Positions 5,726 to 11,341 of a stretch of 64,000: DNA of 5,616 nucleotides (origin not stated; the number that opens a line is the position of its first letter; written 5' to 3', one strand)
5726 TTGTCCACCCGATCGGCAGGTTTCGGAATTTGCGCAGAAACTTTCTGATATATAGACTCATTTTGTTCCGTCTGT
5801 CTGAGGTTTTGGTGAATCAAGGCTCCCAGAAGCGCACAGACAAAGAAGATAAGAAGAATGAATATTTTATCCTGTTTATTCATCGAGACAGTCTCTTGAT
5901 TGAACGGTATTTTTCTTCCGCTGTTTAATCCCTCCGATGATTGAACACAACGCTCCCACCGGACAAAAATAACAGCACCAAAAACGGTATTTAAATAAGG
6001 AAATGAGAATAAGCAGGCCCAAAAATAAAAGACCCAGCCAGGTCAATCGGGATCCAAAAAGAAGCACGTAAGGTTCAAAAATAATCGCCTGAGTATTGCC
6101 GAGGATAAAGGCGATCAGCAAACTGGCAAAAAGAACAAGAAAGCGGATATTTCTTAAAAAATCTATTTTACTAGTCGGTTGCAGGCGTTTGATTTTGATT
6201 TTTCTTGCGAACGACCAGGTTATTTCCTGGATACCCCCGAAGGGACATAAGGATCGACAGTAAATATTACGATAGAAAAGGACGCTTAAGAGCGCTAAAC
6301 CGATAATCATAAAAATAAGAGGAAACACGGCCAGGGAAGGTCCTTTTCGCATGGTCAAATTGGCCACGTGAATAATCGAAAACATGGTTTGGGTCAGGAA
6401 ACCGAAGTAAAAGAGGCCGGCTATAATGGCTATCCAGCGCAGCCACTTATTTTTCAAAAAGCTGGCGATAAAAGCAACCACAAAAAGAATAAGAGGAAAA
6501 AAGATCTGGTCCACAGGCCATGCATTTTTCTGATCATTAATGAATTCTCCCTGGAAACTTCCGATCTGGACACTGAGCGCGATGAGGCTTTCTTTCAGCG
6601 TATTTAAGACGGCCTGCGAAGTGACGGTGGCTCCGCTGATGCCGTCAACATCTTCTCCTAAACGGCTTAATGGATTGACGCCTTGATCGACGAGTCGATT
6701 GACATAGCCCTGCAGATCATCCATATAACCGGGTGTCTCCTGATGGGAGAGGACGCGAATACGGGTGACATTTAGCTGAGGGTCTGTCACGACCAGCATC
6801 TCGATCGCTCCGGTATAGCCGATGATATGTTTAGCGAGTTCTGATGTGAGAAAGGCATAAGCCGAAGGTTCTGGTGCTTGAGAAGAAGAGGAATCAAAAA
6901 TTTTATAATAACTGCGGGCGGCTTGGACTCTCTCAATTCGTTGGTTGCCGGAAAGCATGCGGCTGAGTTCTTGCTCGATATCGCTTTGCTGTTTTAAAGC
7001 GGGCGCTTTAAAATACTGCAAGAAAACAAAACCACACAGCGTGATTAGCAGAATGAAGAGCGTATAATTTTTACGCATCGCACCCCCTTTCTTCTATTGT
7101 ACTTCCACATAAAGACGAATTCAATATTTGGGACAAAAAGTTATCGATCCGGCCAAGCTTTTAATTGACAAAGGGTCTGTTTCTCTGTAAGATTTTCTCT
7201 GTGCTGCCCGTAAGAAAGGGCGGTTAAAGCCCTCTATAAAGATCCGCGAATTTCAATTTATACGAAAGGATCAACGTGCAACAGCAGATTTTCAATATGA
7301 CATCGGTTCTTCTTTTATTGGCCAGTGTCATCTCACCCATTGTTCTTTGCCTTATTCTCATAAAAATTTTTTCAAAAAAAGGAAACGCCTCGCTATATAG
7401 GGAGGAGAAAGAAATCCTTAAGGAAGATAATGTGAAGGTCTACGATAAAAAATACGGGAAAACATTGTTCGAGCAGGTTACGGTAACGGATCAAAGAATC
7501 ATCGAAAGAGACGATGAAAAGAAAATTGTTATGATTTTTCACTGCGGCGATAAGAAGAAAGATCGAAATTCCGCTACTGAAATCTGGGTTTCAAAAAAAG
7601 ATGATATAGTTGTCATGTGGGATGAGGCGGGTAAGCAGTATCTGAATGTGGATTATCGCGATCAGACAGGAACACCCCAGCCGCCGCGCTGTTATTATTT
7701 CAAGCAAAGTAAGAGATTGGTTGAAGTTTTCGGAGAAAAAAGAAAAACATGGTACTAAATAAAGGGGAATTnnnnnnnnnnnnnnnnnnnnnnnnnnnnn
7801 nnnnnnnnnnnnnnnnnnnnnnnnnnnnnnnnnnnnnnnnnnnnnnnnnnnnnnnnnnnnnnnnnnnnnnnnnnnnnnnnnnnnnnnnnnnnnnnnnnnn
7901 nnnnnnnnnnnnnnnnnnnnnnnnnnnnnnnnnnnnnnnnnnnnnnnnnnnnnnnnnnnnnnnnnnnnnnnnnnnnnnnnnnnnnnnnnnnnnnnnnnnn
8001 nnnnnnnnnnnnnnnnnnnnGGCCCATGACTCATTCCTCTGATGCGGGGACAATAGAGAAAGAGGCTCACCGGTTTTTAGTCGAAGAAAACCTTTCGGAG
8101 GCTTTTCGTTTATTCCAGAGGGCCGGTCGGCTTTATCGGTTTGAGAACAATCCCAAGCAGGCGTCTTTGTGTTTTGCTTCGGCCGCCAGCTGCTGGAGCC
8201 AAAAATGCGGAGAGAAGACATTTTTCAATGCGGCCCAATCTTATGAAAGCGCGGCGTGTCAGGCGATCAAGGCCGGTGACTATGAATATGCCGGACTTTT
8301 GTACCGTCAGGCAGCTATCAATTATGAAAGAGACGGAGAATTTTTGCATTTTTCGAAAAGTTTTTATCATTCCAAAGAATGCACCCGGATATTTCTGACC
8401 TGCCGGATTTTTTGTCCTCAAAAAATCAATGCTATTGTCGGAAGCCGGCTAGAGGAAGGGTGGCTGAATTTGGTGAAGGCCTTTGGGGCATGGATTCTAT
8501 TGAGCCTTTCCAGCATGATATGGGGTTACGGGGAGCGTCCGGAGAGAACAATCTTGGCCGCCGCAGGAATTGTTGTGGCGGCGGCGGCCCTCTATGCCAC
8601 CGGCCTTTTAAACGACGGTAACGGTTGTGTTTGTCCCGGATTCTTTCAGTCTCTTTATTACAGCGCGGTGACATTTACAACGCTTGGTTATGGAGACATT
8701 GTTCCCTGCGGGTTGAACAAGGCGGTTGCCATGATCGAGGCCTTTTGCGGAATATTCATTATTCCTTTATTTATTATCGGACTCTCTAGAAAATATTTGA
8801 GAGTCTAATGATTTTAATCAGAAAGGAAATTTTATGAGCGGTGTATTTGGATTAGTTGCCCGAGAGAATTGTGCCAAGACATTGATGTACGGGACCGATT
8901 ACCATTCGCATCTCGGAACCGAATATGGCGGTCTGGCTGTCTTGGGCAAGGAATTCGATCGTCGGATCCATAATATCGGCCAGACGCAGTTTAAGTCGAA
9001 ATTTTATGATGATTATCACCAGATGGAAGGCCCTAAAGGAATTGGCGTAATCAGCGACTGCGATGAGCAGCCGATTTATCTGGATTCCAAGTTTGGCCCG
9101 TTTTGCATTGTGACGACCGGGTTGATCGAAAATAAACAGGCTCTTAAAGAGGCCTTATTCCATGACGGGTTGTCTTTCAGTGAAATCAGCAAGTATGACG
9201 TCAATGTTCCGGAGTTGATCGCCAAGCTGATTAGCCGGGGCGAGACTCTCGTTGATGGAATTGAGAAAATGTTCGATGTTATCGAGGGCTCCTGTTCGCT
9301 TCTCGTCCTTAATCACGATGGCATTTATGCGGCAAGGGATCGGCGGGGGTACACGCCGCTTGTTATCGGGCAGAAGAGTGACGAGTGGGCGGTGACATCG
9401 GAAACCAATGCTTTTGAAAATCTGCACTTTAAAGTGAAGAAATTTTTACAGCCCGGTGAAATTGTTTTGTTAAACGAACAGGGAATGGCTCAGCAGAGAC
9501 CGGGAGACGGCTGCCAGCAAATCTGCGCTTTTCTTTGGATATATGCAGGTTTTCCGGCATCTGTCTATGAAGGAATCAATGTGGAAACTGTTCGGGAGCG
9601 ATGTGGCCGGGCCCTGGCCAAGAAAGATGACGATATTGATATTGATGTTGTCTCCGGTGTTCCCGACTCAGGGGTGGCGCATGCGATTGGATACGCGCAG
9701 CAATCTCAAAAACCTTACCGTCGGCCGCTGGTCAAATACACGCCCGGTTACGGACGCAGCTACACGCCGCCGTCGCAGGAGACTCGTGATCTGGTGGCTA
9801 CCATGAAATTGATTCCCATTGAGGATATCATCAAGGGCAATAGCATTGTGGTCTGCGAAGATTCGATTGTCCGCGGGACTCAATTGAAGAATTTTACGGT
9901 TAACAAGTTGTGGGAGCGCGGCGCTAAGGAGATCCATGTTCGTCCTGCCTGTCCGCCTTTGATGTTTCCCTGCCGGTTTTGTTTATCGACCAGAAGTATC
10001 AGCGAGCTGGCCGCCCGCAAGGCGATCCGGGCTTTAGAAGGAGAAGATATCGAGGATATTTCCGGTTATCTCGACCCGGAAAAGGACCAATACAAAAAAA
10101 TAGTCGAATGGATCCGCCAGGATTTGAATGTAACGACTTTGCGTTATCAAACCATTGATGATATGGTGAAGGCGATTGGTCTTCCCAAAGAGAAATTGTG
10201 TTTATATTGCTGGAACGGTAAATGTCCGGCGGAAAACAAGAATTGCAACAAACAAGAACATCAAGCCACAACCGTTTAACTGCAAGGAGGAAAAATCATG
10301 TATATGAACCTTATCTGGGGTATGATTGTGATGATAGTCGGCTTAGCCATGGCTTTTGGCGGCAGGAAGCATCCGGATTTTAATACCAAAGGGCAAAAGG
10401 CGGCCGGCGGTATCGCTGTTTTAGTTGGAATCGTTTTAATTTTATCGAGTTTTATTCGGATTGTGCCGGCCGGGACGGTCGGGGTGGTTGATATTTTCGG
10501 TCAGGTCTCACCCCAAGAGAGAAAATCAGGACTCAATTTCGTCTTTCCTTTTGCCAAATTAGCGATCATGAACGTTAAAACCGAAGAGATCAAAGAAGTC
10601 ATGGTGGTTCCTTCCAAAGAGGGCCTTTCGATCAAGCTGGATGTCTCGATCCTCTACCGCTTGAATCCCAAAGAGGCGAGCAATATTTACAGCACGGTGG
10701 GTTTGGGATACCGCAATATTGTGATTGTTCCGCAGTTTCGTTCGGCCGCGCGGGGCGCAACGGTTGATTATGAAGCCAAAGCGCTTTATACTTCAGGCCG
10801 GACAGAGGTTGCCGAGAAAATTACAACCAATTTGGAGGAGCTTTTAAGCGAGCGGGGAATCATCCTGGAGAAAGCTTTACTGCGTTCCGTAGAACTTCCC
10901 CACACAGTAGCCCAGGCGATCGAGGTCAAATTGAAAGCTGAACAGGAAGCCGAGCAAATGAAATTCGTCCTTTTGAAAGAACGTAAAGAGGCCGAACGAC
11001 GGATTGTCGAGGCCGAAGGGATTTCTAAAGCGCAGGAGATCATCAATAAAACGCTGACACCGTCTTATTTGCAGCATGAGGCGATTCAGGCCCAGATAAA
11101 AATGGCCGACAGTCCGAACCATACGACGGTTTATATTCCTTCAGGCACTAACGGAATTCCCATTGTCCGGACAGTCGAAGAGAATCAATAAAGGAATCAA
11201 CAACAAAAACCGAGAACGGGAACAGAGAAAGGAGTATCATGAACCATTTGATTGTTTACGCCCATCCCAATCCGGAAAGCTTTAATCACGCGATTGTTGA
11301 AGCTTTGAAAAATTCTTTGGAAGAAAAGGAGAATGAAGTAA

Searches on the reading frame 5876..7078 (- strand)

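Call 16: search_protein_families(library=pfam, proteins=[window:5876-7078:-], max_evalue=0.0001)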
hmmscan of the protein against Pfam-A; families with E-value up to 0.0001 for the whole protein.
window:5876-7078:- (400 aa): 2 families
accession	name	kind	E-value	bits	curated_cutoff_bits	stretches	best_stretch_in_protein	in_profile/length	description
PF04205.19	FMN_bind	-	5e-15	56.3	22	1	87-165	1-76/77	FMN-binding domain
PF12801.12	Fer4_5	-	4.1e-12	46.3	22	2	251-297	3-48/48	4Fe-4S binding domain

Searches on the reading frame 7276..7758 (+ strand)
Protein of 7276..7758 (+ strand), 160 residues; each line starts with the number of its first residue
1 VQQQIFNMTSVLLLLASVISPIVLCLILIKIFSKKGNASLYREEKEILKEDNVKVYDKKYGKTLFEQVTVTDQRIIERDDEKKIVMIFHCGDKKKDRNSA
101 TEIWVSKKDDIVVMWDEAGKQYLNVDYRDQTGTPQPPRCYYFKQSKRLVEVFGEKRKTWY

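Call 110: search_protein_families(library=pfam, proteins=[window:7276-7758:+], max_evalue=0.001)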
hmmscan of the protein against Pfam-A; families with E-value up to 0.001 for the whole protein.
window:7276-7758:+ (160 aa): 1 family
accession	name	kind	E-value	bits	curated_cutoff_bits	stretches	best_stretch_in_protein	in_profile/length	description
PF11605.14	Vps36_ESCRT-II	-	0.00062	20.3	24.1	1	35-80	5-52/92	Vacuolar protein sorting protein 36 Vps36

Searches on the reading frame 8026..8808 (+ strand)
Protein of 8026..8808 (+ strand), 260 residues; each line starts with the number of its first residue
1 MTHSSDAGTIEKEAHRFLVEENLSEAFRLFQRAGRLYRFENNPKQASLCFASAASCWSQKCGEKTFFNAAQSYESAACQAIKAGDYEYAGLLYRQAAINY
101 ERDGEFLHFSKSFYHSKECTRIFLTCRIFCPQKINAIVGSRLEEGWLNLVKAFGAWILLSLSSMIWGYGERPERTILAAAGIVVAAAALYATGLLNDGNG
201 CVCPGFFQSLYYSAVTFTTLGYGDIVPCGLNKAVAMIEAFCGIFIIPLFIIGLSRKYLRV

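Call 110: search_protein_families(library=pfam, proteins=[window:8026-8808:+], max_evalue=0.001)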
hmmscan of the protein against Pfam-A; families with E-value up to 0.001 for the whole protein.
window:8026-8808:+ (260 aa): 2 families
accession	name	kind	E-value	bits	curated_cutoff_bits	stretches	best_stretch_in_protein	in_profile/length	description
PF07885.22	Ion_trans_2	-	1.8e-11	44.2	22.5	1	186-250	10-70/79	Ion channel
PF14938.12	SNAP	-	2.4e-06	27.7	25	1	21-107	29-111/282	Soluble NSF attachment protein, SNAP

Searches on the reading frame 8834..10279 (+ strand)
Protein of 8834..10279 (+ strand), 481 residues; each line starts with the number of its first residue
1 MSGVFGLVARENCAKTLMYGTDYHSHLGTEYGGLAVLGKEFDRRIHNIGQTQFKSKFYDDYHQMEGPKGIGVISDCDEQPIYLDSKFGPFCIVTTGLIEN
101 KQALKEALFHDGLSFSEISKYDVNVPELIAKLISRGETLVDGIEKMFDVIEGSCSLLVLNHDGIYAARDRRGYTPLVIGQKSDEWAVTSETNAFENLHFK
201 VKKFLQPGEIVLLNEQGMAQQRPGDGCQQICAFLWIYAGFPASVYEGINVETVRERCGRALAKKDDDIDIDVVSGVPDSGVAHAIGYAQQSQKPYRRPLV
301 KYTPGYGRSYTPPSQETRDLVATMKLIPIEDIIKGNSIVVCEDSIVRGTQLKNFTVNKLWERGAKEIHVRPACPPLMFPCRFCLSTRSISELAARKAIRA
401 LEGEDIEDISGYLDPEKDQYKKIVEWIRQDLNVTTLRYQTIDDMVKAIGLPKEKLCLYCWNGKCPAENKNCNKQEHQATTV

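Call 16: search_protein_families(library=pfam, proteins=[window:8834-10279:+], max_evalue=0.0001)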
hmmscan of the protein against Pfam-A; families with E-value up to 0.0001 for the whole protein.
window:8834-10279:+ (481 aa): 1 family
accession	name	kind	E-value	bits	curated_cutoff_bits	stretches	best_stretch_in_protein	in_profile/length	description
PF13537.11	GATase_7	-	1.2e-12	48.4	25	1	74-195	9-122/123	Glutamine amidotransferase domain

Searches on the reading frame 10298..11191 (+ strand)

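Call 110: search_protein_families(library=pfam, proteins=[window:10298-11191:+], max_evalue=0.001)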
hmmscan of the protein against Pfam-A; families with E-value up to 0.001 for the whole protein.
window:10298-11191:+ (297 aa): 1 family
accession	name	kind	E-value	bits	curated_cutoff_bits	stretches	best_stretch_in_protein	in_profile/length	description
PF01145.31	Band_7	-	3.1e-25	89.7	23.6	1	55-222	2-166/176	SPFH domain / Band 7 family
